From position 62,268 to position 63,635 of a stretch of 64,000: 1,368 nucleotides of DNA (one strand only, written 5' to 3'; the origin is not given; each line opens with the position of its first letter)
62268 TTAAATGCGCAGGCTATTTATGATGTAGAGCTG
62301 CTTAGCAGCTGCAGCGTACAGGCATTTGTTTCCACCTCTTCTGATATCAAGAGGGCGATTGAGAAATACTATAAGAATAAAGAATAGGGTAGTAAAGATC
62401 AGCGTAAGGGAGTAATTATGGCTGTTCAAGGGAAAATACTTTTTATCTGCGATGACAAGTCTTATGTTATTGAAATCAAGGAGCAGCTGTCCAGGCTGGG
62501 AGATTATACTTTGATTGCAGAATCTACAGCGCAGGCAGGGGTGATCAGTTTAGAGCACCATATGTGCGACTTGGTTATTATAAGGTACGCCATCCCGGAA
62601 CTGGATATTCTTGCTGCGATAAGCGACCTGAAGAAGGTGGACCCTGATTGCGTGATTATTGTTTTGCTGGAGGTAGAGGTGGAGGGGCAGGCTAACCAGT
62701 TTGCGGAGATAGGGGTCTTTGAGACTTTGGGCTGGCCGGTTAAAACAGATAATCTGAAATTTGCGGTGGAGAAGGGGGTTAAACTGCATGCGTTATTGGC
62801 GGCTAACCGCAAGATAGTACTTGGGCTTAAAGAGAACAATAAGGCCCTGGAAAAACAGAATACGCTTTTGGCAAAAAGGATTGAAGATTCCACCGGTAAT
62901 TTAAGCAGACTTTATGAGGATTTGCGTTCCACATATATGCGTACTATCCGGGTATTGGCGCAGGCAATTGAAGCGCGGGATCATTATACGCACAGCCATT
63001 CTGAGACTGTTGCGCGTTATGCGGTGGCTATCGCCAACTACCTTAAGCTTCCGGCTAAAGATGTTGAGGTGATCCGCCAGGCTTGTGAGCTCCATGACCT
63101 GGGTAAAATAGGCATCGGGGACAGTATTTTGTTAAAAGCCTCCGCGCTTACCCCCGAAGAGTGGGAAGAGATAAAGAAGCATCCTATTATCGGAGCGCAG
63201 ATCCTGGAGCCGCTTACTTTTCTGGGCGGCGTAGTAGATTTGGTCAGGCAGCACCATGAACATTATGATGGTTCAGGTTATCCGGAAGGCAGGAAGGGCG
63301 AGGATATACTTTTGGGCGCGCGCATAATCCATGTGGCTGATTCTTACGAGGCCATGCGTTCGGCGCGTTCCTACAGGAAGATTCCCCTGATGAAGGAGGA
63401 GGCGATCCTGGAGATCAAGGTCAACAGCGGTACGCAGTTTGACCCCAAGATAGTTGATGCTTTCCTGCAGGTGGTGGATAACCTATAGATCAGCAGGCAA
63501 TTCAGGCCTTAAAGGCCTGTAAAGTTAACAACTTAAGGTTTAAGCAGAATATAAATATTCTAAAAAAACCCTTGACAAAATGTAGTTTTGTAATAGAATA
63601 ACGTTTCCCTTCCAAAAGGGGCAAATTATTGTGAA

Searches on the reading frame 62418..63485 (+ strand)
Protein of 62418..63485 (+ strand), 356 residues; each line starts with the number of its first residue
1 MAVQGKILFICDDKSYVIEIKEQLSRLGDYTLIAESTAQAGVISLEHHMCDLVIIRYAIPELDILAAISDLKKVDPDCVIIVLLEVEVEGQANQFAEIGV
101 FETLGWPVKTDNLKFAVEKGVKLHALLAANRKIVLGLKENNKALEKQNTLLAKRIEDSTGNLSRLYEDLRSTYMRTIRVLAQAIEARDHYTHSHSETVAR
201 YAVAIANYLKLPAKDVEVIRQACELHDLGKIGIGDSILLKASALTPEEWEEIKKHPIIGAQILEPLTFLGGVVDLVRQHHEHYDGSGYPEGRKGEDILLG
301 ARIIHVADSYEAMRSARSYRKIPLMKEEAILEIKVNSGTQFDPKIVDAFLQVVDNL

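Call 22: search_protein_families(library=pfam, proteins=[window:62418-63485:+])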
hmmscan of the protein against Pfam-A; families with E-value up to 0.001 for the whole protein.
window:62418-63485:+ (356 aa): 3 families
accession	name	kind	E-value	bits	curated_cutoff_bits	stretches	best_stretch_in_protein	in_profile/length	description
PF13487.12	HD_5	-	8.5e-34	117.2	27.2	1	179-345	2-170/170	HD domain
PF01966.28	HD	-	5.7e-22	78.6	22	1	193-313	3-116/116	HD domain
PF00072.30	Response_reg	-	5.3e-06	27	30.2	1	9-117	2-110/111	Response regulator receiver domain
